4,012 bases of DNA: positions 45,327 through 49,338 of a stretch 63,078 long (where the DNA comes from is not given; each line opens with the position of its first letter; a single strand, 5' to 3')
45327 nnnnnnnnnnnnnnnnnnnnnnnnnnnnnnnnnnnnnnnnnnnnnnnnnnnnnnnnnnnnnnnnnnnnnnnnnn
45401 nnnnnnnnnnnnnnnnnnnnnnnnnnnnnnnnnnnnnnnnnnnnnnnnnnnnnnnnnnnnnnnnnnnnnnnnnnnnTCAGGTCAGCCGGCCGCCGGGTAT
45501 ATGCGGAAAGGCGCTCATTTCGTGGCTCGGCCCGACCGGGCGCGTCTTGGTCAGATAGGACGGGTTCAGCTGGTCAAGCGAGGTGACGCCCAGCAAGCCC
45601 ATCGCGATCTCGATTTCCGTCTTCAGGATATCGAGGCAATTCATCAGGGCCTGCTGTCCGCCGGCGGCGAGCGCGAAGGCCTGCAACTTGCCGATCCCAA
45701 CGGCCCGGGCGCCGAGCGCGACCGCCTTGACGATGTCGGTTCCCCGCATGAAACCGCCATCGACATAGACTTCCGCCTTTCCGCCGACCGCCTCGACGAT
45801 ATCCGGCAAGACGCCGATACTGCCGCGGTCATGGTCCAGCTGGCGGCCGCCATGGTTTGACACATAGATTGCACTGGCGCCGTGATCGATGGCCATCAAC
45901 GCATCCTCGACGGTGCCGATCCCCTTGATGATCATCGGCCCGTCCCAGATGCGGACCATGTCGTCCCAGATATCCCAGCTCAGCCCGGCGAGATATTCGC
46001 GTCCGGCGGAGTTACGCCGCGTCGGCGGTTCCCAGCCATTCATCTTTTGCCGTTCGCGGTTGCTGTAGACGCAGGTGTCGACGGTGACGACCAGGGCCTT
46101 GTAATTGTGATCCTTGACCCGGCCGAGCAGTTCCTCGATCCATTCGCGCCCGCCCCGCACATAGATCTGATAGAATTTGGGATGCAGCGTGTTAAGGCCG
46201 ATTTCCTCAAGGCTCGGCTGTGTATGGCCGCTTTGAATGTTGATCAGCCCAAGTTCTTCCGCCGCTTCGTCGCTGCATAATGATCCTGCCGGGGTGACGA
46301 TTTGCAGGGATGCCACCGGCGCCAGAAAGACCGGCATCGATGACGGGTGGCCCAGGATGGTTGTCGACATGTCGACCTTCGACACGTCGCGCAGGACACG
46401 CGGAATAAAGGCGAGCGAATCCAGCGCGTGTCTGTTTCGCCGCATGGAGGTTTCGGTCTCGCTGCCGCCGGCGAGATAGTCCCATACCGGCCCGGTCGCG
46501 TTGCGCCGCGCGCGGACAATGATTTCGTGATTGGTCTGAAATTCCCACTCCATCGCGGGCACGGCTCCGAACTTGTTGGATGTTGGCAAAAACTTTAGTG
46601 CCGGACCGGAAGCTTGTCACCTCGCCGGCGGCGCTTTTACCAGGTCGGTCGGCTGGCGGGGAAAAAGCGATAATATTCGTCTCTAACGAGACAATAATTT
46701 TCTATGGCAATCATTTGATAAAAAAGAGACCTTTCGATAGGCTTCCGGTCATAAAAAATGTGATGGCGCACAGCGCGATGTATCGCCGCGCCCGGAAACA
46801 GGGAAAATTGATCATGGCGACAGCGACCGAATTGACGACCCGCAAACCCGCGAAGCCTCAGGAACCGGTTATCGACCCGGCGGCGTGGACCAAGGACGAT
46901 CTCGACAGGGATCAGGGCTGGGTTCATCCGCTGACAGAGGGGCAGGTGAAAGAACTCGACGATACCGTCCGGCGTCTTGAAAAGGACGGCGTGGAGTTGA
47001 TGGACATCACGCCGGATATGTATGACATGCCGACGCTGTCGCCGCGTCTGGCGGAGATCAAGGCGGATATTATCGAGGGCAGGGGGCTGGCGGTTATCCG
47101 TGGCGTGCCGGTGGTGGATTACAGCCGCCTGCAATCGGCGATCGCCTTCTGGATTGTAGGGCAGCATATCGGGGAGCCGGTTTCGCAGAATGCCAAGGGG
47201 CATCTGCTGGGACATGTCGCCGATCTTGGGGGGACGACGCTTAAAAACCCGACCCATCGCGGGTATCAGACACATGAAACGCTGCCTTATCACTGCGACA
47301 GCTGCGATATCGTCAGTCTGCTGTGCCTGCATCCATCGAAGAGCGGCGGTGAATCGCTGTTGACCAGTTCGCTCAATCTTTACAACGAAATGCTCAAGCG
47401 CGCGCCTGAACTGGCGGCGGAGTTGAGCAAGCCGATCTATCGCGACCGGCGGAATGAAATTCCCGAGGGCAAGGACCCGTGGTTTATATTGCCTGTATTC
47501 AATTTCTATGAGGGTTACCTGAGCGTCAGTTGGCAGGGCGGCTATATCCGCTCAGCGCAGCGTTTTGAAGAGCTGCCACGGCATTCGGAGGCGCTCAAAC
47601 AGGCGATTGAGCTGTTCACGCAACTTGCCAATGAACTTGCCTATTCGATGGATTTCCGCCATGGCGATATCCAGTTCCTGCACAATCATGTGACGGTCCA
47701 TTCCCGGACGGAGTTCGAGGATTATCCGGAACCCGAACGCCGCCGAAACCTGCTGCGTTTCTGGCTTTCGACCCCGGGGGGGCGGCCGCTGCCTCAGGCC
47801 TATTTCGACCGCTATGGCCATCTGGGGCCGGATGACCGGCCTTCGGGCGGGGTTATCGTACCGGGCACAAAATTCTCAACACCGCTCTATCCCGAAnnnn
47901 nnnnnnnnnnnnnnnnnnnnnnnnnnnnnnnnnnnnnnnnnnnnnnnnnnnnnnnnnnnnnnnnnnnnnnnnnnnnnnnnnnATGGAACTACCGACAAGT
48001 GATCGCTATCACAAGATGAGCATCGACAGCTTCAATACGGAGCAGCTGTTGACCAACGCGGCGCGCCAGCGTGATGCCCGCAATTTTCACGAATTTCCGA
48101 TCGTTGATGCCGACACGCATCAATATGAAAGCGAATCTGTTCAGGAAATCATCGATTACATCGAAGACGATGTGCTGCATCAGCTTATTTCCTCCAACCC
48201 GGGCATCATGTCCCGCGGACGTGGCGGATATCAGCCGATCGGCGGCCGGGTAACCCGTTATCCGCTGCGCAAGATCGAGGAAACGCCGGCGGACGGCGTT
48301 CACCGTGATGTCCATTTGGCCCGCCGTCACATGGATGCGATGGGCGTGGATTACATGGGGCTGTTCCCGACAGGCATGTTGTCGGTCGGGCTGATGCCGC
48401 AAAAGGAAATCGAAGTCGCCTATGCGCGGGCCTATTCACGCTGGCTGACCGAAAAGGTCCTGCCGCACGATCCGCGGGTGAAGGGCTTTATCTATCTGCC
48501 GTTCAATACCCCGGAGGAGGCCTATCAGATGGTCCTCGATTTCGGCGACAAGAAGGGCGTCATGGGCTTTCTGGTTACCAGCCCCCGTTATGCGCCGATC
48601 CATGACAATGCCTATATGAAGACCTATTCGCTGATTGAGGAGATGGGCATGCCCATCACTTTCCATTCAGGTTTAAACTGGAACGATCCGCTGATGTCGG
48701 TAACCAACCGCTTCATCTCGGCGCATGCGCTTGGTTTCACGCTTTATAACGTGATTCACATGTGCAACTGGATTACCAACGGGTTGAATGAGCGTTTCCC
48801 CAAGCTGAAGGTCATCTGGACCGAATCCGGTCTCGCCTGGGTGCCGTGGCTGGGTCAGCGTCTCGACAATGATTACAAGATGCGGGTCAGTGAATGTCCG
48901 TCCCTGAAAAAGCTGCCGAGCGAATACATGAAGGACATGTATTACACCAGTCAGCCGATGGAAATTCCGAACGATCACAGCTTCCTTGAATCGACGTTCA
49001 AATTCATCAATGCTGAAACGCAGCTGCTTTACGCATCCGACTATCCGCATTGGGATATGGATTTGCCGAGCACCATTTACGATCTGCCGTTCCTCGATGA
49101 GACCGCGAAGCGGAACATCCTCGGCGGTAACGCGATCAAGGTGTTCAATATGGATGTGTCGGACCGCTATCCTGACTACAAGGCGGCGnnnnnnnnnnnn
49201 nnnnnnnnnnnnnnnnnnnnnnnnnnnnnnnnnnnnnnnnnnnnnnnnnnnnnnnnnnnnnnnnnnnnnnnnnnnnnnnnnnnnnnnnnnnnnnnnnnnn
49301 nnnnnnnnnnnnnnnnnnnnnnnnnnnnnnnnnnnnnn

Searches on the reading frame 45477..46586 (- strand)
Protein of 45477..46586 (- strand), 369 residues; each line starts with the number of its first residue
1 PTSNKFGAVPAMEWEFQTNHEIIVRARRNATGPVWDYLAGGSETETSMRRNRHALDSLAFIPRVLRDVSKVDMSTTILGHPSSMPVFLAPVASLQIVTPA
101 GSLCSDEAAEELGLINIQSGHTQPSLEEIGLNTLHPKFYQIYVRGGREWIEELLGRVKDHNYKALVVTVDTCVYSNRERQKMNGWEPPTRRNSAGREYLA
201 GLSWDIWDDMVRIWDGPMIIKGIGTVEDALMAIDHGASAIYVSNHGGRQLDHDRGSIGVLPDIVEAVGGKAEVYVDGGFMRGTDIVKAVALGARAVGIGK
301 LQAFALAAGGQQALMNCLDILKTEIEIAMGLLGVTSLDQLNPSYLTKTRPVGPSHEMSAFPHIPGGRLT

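Call 26: search_protein_families(library=pfam, proteins=[window:45477-46586:-], max_evalue=0.00001)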
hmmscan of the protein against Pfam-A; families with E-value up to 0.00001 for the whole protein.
window:45477-46586:- (369 aa): 1 family
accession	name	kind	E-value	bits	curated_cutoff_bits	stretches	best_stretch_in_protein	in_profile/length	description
PF01070.24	FMN_dh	-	2.5e-102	342.9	24.9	1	26-346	1-349/350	FMN-dependent dehydrogenase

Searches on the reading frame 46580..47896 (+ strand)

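Call 41: search_protein_families(library=pfam, proteins=[window:46580-47896:+], max_evalue=0.00001)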
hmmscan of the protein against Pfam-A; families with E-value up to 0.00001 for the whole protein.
window:46580-47896:+ (439 aa): 1 family
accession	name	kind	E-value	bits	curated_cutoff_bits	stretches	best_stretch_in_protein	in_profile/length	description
PF02668.22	TauD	-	2.9e-31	109.8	27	1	151-395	17-267/267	Taurine catabolism dioxygenase TauD, TfdA family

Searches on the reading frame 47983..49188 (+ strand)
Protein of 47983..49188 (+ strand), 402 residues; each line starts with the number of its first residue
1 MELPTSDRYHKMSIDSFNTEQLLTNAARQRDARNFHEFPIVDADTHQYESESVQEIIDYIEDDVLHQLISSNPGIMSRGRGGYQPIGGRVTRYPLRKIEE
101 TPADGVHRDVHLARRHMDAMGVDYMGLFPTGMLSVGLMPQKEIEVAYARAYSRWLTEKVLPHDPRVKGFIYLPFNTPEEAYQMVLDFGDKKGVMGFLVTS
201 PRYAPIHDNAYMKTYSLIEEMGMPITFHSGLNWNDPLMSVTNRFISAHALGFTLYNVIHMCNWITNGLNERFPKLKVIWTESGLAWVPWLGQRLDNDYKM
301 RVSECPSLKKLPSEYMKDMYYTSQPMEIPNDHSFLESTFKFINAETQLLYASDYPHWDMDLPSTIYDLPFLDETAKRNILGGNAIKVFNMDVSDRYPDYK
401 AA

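Call 41: search_protein_families(library=pfam, proteins=[window:47983-49188:+], max_evalue=0.00001)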
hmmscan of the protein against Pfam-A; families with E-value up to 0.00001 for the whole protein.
window:47983-49188:+ (402 aa): 1 family
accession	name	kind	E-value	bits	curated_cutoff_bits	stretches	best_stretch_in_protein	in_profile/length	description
PF04909.20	Amidohydro_2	-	2.1e-24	87.2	26.4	1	143-389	57-288/289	Amidohydrolase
